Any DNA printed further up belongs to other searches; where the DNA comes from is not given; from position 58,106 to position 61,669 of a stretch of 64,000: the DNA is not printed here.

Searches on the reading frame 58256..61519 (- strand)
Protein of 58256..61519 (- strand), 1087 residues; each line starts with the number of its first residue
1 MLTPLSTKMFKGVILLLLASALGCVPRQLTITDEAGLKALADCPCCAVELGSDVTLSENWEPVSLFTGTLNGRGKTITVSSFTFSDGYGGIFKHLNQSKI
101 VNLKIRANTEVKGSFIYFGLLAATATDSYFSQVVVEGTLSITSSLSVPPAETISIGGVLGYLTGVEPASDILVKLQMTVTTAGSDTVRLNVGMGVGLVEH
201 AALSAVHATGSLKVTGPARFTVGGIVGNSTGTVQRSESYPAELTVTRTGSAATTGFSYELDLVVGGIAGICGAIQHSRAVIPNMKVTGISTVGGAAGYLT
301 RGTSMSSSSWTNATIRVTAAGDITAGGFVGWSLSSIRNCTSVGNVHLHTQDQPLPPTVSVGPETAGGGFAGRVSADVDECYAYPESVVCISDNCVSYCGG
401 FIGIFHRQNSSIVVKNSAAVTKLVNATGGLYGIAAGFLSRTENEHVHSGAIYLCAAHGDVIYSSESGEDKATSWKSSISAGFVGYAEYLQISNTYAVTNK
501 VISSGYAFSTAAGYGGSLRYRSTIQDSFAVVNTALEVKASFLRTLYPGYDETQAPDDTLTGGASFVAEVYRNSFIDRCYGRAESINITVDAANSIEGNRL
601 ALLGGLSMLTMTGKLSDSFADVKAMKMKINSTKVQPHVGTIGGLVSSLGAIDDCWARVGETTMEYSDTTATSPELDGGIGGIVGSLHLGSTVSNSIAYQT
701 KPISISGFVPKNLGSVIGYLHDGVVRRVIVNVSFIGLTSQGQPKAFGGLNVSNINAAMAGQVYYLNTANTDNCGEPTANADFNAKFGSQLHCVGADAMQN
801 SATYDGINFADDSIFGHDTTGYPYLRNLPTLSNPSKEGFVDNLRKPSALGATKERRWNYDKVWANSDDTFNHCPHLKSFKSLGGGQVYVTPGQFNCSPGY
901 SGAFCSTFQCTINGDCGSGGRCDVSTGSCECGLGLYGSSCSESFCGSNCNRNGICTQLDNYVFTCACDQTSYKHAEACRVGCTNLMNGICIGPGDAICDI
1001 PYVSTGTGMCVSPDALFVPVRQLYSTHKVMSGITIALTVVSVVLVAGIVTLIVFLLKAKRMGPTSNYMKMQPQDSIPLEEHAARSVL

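Call 62: search_protein_families(library=pfam, proteins=[window:58256-61519:-], max_evalue=0.001)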
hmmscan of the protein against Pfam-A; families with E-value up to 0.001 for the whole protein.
window:58256-61519:- (1087 aa): 1 family
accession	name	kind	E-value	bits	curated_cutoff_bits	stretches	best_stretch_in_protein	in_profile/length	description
PF25024.1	EGF_TEN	-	2.4e-05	24.5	65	1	888-998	105-210/234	Teneurin EGF domain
